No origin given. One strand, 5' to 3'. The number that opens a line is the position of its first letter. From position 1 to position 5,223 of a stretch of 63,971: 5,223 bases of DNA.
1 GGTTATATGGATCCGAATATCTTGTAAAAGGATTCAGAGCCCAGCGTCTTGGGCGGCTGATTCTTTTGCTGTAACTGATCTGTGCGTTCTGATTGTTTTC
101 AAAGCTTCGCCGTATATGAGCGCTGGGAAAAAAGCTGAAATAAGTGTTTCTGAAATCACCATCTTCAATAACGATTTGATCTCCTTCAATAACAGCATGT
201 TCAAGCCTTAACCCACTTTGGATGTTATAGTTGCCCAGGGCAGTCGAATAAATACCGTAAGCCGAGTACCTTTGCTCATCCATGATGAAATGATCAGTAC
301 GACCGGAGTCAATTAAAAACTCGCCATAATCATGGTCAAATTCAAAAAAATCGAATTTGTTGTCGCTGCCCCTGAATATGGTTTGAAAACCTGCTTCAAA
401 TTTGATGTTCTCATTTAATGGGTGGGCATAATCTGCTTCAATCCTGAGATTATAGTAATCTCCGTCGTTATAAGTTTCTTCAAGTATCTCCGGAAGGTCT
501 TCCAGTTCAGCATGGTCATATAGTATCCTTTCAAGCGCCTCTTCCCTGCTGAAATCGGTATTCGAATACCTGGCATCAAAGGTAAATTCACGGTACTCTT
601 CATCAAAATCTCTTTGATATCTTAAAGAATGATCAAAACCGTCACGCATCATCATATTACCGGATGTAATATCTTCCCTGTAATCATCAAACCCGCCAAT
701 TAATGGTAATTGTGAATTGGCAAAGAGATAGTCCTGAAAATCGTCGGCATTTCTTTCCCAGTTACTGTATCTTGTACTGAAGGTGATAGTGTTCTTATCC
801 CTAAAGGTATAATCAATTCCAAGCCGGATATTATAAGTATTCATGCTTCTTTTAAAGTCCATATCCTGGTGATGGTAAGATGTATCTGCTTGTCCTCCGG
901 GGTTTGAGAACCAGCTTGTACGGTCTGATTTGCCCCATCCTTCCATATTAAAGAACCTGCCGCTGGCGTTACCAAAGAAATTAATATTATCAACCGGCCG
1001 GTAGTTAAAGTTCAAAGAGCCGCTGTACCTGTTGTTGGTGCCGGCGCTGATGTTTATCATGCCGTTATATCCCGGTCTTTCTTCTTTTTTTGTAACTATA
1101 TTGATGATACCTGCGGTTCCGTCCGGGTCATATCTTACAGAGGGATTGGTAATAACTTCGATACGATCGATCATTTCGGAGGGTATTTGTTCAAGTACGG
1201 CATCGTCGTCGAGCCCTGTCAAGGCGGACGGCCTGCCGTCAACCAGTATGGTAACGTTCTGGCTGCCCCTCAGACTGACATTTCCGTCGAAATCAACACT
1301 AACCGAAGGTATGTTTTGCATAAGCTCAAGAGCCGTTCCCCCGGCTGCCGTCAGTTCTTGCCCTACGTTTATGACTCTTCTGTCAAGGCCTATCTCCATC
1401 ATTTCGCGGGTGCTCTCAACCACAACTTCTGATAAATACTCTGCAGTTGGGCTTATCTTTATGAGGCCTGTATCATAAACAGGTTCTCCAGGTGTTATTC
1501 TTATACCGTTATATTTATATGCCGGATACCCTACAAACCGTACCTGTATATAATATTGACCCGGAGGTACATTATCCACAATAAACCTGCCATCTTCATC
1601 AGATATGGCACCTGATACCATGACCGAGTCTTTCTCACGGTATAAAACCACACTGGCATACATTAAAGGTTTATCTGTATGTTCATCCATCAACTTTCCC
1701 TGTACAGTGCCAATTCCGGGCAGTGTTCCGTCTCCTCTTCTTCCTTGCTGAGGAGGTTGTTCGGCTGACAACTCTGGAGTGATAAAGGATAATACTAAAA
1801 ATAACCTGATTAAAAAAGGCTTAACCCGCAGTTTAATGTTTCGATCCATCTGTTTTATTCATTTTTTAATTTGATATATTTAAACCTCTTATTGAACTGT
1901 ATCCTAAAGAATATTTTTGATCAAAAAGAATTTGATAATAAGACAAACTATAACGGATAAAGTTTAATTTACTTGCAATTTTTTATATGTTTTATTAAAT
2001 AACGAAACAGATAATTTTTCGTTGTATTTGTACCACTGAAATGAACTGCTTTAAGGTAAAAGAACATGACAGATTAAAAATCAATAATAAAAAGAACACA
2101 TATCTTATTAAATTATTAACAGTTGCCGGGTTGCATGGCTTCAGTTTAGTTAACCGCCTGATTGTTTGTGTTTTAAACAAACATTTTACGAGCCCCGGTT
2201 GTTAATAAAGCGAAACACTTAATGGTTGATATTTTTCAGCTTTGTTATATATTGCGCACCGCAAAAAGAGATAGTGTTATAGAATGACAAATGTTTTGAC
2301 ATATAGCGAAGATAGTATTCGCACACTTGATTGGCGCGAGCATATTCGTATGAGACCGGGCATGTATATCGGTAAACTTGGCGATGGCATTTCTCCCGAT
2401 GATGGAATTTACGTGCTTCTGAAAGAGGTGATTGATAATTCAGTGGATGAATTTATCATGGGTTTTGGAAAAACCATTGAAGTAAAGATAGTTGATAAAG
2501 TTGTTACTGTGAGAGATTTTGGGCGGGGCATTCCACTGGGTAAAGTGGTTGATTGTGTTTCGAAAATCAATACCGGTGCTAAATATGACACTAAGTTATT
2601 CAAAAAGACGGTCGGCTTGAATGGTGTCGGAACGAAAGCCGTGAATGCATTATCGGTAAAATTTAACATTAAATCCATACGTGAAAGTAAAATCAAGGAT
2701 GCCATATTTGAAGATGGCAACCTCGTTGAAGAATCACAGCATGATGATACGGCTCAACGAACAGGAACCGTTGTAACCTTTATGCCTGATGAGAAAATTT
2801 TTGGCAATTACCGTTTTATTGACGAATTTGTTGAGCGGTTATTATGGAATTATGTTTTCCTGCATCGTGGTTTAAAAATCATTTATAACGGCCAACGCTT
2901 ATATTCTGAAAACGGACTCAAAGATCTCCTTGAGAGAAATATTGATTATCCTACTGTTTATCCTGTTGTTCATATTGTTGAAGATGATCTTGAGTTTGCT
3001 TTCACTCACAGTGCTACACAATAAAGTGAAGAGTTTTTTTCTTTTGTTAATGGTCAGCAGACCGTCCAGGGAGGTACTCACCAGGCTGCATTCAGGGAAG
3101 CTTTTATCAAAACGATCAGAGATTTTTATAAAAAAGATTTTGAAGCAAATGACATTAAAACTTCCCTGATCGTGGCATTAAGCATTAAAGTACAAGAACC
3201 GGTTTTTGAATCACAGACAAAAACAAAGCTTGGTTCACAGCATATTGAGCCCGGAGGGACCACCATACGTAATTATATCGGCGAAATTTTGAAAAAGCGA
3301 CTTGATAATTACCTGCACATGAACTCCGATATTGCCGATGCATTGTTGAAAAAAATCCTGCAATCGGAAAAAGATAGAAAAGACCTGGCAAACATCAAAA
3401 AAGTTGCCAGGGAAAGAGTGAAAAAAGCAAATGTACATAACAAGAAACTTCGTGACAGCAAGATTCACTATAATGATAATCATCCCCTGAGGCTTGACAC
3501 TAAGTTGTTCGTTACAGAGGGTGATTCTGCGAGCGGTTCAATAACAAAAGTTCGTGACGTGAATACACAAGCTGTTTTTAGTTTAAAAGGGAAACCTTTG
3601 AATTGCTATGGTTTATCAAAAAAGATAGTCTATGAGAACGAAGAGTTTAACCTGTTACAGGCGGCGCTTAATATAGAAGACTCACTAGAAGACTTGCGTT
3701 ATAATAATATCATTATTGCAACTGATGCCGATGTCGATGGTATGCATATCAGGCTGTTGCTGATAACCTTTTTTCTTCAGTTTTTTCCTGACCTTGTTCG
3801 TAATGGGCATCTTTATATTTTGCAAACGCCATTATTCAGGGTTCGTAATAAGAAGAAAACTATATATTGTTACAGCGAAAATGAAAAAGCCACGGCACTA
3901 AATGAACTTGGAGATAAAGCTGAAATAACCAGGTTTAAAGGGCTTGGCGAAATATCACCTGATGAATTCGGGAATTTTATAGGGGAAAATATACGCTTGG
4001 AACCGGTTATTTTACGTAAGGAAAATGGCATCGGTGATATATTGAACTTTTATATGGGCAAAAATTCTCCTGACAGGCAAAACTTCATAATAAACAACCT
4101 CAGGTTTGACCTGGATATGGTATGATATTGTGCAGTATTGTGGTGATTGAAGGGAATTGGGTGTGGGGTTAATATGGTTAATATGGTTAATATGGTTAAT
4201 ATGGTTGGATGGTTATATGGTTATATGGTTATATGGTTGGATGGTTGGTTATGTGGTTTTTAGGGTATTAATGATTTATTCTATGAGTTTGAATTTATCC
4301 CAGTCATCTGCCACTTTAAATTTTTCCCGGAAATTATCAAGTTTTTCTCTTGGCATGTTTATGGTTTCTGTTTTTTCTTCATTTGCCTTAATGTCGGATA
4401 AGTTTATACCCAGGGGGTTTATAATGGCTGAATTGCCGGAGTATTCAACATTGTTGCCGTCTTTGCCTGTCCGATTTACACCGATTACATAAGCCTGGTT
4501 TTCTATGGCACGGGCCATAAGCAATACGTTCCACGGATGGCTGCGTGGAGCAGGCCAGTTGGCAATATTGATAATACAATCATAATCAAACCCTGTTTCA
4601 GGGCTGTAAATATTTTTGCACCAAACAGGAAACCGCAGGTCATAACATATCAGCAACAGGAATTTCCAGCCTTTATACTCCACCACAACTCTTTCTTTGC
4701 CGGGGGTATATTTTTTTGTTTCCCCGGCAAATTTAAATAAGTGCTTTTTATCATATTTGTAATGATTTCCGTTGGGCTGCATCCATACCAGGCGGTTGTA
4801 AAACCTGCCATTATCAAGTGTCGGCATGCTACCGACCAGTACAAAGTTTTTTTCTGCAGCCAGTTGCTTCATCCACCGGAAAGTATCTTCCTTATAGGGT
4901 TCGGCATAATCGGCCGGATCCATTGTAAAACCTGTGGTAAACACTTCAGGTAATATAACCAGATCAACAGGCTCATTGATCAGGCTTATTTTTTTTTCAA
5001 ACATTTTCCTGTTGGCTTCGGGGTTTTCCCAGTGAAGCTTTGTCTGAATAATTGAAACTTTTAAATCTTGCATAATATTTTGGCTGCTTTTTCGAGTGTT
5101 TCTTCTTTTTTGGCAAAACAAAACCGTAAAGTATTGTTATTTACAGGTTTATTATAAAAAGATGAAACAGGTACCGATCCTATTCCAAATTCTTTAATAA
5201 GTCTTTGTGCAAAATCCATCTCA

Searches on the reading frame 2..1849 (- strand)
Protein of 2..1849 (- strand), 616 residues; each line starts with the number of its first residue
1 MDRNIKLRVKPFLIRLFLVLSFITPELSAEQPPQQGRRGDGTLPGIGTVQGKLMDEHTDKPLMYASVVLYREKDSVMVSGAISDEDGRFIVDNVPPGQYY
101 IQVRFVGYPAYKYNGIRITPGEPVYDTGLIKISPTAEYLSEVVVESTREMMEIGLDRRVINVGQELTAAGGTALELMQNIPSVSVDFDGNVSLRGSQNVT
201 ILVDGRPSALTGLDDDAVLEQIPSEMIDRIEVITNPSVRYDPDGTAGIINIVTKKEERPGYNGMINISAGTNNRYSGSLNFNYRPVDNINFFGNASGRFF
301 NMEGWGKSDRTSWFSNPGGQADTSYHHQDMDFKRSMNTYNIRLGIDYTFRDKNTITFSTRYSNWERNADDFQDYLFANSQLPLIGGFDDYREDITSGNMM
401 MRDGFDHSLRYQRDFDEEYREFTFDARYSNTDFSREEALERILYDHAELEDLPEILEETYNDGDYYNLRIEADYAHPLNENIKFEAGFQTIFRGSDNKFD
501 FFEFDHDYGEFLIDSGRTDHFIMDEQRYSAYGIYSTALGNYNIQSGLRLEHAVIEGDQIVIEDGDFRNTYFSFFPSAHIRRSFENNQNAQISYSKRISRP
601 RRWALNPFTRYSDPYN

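Call 62: search_protein_families(library=pfam, proteins=[window:2-1849:-], max_evalue=0.00001)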
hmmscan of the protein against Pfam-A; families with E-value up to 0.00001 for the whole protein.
window:2-1849:- (616 aa): 4 families
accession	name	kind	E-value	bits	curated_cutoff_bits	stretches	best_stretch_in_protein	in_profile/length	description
PF14905.12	OMP_b-brl_3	-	1.1e-48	166.8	27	1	413-616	1-205/408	Outer membrane protein beta-barrel family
PF13620.12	CarboxypepD_reg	-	9.5e-14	52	32.3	1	48-123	1-74/82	Carboxypeptidase regulatory-like domain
PF07715.20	Plug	-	4.7e-10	40.4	23.9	1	170-248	22-107/107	TonB-dependent Receptor Plug Domain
PF13715.12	CarbopepD_reg_2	-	2.5e-09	37.5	32.2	1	49-112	1-59/88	CarboxypepD_reg-like domain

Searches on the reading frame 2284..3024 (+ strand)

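Call 62: search_protein_families(library=pfam, proteins=[window:2284-3024:+], max_evalue=0.00001)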
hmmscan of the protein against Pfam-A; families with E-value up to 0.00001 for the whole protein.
window:2284-3024:+ (246 aa): 1 family
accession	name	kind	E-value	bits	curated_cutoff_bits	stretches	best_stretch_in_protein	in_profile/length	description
PF02518.31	HATPase_c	-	4.3e-08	34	26.4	1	40-169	4-108/111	Histidine kinase-, DNA gyrase B-, and HSP90-like ATPase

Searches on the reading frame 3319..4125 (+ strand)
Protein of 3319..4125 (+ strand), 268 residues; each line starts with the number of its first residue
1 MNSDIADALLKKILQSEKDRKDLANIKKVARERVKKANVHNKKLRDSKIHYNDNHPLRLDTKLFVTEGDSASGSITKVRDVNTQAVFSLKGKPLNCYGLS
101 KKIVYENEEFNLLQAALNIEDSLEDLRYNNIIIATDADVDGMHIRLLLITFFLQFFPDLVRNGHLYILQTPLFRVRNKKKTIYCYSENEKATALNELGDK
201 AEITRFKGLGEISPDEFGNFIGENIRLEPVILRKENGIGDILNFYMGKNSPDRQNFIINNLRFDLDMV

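Call 62: search_protein_families(library=pfam, proteins=[window:3319-4125:+], max_evalue=0.00001)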
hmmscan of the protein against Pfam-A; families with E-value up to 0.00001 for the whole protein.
window:3319-4125:+ (268 aa): 2 families
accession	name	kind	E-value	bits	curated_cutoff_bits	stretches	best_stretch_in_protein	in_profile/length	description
PF01751.28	Toprim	-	4.8e-16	59.2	23.1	1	62-168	1-94/96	Toprim domain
PF00986.26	DNA_gyraseB_C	-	8.6e-06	26.3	29.8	0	199-257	2-62/63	DNA gyrase B subunit, carboxyl terminus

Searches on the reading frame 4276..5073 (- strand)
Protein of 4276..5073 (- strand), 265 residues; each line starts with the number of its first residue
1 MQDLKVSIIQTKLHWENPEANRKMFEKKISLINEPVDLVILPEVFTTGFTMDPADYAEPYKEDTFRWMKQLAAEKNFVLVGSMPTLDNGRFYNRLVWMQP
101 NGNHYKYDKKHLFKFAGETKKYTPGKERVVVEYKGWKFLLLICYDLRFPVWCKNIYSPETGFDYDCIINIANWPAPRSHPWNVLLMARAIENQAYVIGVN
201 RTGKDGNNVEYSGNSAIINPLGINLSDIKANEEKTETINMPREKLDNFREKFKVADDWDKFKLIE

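Call 62: search_protein_families(library=pfam, proteins=[window:4276-5073:-], max_evalue=0.00001)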
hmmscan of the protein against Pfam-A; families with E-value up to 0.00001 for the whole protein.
window:4276-5073:- (265 aa): 1 family
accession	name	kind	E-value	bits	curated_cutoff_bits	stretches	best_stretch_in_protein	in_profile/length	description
PF00795.27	CN_hydrolase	-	1.9e-35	122.9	23.2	1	5-248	1-254/256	Carbon-nitrogen hydrolase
